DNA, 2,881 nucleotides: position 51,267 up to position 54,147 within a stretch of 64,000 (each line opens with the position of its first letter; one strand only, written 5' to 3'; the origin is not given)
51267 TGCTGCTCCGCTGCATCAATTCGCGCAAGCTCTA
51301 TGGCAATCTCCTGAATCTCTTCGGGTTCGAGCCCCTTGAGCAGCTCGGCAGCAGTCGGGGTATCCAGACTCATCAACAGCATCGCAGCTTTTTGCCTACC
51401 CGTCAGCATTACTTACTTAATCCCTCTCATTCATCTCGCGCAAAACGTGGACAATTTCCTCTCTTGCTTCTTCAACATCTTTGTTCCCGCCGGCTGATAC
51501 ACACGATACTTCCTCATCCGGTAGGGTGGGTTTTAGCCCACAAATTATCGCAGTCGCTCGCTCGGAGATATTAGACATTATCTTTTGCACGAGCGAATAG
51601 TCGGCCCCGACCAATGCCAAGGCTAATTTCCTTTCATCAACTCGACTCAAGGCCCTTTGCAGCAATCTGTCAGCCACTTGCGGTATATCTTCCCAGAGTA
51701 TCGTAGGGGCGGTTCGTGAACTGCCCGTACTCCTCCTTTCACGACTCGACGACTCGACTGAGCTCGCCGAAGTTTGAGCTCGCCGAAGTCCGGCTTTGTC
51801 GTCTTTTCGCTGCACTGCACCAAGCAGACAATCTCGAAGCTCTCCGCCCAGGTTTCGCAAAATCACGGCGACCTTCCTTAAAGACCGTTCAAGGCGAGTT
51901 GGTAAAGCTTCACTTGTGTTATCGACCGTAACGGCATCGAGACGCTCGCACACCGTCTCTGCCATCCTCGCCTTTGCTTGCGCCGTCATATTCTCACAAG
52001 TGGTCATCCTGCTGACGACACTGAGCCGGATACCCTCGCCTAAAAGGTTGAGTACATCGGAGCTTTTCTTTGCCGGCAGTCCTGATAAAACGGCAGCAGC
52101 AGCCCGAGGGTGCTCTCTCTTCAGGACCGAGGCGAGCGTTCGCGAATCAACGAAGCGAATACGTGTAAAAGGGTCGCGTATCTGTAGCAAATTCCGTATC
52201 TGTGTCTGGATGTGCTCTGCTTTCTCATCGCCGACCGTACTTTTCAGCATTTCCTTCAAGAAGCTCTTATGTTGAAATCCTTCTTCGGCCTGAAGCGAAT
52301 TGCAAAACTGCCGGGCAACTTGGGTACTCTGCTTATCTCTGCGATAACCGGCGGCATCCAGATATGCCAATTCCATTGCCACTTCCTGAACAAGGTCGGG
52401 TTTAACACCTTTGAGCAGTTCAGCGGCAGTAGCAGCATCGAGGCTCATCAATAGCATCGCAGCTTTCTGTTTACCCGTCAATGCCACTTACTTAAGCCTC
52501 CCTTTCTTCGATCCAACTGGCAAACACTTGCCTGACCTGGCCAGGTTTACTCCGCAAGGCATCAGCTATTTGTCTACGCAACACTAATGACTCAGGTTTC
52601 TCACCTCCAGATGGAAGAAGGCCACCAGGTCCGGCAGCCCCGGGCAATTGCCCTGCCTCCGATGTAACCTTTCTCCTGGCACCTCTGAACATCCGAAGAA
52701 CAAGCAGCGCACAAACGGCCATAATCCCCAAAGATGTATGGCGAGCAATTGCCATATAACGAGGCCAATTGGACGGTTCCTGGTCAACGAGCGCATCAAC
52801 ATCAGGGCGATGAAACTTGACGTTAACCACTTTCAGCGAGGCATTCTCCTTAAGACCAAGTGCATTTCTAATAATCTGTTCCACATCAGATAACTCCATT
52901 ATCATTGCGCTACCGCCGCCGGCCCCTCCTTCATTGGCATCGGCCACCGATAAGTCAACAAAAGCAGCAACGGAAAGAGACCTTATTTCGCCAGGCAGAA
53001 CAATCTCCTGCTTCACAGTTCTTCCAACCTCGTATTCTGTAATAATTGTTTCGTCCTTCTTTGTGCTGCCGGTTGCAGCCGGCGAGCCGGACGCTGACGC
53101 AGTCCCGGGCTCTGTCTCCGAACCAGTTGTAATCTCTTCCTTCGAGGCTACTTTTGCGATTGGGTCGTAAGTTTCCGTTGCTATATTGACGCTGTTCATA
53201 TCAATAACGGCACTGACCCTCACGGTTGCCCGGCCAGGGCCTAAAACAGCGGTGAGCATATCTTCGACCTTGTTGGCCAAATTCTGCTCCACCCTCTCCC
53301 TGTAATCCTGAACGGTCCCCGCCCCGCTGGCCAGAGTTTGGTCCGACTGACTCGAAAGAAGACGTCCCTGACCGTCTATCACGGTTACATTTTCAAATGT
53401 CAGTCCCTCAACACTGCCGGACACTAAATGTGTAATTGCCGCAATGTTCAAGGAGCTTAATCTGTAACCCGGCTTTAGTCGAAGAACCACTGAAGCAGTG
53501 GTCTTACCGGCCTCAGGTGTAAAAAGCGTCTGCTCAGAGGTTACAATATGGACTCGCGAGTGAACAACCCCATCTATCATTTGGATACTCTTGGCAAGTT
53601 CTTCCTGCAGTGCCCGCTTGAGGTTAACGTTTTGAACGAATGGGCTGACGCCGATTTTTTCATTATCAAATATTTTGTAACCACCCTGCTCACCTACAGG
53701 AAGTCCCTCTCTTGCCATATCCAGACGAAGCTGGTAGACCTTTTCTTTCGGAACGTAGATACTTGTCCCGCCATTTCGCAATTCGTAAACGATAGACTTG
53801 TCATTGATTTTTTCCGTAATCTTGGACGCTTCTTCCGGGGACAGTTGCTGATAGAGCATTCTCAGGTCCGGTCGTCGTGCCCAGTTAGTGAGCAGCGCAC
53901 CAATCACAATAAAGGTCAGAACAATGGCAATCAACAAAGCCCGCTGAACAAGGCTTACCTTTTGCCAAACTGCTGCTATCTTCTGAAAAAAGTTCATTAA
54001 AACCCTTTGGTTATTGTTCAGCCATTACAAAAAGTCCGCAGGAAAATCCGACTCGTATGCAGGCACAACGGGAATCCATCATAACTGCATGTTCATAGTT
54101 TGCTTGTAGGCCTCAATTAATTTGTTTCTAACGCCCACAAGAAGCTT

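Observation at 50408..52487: Two full-length fliG genes in tandem, one without the acidic torque-helix pair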

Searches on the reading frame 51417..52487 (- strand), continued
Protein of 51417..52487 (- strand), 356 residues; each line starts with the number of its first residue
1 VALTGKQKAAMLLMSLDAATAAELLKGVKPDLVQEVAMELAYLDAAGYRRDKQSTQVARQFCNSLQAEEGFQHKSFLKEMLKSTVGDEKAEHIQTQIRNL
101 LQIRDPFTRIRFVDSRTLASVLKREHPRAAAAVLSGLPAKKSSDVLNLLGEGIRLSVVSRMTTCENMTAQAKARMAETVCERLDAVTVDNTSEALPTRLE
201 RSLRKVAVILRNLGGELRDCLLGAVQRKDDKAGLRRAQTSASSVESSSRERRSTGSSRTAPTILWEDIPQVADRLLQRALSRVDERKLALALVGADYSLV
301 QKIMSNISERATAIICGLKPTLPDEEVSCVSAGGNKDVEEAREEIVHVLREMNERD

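Call 48: predict_structure(alignment_id=A1)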
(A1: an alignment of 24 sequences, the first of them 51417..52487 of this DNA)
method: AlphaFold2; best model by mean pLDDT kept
length: 356 residues; sequences in the alignment: 24
mean_pLDDT: 55.9   pTM: 0.34
mean pLDDT of the five models: 55.9, 53.0, 51.0, 50.5, 47.0
residues with pLDDT >= 90: 0; 70-90: 87; 50-70: 115; < 50: 154
segments of 3 or more residues with pLDDT < 50: 1-20, 22-34, 41-43, 60-71, 189-264, 319-334
pLDDT, mean of each block of 10 residues (from residue 1): 39 47 48 50 49 51 46 53 59 58 69 85 84 85 85 78 76 81 67 38 43 44 41 34 32 34 50 63 61 58 68 53 31 45 56 50
secondary structure, 60 per line:
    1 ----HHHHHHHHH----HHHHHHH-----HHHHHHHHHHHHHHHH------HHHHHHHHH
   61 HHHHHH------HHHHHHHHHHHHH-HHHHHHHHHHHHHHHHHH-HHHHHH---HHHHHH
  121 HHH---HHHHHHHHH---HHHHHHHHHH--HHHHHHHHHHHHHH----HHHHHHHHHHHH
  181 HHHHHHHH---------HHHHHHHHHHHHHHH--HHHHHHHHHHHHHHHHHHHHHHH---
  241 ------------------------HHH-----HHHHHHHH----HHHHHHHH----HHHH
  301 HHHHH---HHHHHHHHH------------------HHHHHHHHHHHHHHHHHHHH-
elements in order: H5-13 H18-24 H30-45 H52-66 H73-85 H87-104 H106-111 H115-123 H127-135 H139-148 H151-164 H169-188 H198-212 H215-237 H273-280 H285-292 H297-305 H309-317 H336-355

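Call 64: predict_structure(alignment_id=A3)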
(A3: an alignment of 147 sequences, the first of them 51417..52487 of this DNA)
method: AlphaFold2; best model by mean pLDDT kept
length: 356 residues; sequences in the alignment: 147
mean_pLDDT: 66.2   pTM: 0.32
mean pLDDT of the five models: 66.2, 65.9, 64.9, 62.4, 55.9
residues with pLDDT >= 90: 33; 70-90: 126; 50-70: 114; < 50: 83
segments of 3 or more residues with pLDDT < 50: 1-3, 100-103, 189-205, 211-217, 229-261, 319-333
pLDDT, mean of each block of 10 residues (from residue 1): 50 58 61 60 58 51 56 66 68 64 67 89 90 91 92 90 84 86 68 41 51 50 51 37 32 33 74 85 85 83 85 67 38 66 86 68
secondary structure, 60 per line:
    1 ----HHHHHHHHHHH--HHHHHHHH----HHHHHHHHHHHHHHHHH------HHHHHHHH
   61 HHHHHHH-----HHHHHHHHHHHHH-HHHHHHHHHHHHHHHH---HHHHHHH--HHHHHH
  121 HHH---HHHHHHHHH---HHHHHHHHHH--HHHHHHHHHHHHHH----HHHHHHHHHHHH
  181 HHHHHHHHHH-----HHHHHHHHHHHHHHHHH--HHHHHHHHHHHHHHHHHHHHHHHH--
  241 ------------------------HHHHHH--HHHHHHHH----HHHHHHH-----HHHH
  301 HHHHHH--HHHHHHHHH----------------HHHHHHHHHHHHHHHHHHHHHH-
elements in order: H5-15 H18-25 H30-46 H53-67 H73-85 H87-102 H106-112 H115-123 H127-135 H139-148 H151-164 H169-190 H196-212 H215-238 H265-270 H273-280 H285-291 H297-306 H309-317 H334-355

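Call 67: fold_search(model_id=the predicted structure, library=pdb)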
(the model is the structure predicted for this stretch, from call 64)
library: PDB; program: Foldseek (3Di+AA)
matches with E <= 10: 82; with E <= 0.001: 13
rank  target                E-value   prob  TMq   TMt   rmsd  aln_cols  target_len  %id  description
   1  3hjl                  3.5e-10  1.00  0.25  0.27  25.6       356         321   23  The structure of full-length FliG from Aquifex aeolicus (released 2010-08-04)
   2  8wo5_B5               3.9e-10  1.00  0.25  0.28  26.2       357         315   22  Cryo-EM structure of the intact flagellar motor-hook complex in the CCW state (released 2024-09-04)
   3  8wiw_3                5.1e-10  1.00  0.24  0.27  21.2       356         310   22  Cryo-EM structure of the flagellar C ring in the CW state (released 2024-09-04)
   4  9n49_G                5.3e-10  1.00  0.24  0.27  25.8       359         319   23  C-ring - single subunit of the 34-mer CCW flagellar switch complex - FliF, FliG, FliM, and FliN from Salmonella (released 2025-03-12)
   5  8umx_B                9.0e-10  1.00  0.23  0.25  22.2       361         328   23  Cryo-EM structure of a single subunit of a Clockwise-locked form of the Salmonella enterica Typhimurium flagellar C-ri (released 2024-01-24)
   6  8umd_B                1.5e-09  1.00  0.24  0.26  26.3       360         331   23  Cryo-EM structure of a single subunit of a Counterclockwise-locked form of the Salmonella enterica Typhimurium flagell (released 2024-01-24)
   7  8vib_G                4.9e-09  1.00  0.24  0.26  21.4       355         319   22  CW Flagellar Switch Complex - FliF, FliG, FliM, and FliN forming single subunit of the C-ring from Salmonella (released 2024-02-28)
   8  3usy_B                1.3e-06  1.00  0.23  0.35  15.3       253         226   20  Crystal structure of Flig (residue 116-343) from H. Pylori (released 2011-12-14)
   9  1lkv                  1.6e-06  1.00  0.23  0.37  15.3       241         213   24  Crystal Structure of the Middle and C-terminal Domains of the Flagellar Rotor Protein FliG (released 2002-07-10)
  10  3usy_A                7.9e-06  1.00  0.24  0.36  14.7       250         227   20  Crystal structure of Flig (residue 116-343) from H. Pylori (released 2011-12-14)
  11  3ajc                  1.1e-05  1.00  0.23  0.37  17.9       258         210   26  Structure of the MC domain of FliG (PEV), a CW-biased mutant (released 2011-05-11)
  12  3usw                  1.1e-05  1.00  0.23  0.36  13.9       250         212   21  Crystal structure of FliG (residues 86-343) from H. pylori (released 2011-12-14)
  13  4fhr_B                2.4e-05  1.00  0.25  0.40  15.9       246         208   26  Crystal structure of the complex between the flagellar motor proteins FliG and FliM. (released 2012-08-22)
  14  1qc7_A                9.2e-03  1.00  0.22  0.72   2.8        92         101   37  T. MARITIMA FLIG C-TERMINAL DOMAIN (released 1999-08-13)
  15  1qc7_B                1.4e-02  1.00  0.22  0.81   2.8        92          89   37  T. MARITIMA FLIG C-TERMINAL DOMAIN (released 1999-08-13)
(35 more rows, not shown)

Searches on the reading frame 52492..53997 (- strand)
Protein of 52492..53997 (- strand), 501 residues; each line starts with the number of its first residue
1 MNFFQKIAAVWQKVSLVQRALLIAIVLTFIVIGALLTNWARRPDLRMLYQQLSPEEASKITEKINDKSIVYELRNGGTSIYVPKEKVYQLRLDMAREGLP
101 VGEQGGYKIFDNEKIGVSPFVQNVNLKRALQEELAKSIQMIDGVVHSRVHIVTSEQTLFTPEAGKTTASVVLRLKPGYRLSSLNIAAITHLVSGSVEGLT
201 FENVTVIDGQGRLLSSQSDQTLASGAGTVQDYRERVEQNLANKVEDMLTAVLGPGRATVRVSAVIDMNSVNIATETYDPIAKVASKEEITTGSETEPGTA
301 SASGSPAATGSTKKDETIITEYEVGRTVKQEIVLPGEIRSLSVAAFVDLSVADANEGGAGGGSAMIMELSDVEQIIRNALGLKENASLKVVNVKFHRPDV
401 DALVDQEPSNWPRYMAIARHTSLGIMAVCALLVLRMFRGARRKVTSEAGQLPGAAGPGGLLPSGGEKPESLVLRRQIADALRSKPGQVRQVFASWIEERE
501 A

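Call 4: search_protein_families(library=pfam, proteins=[window:52492-53997:-], max_evalue=0.01)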
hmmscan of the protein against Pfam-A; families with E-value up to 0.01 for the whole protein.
window:52492-53997:- (501 aa): 2 families
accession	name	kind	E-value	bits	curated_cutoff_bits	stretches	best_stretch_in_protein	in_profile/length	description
PF01514.23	YscJ_FliF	-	2.8e-57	193.9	24.4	1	41-215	2-178/179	Secretory protein of YscJ/FliF family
PF08345.17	YscJ_FliF_C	-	3.4e-21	76.7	23.8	1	248-395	1-147/147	Flagellar M-ring protein C-terminal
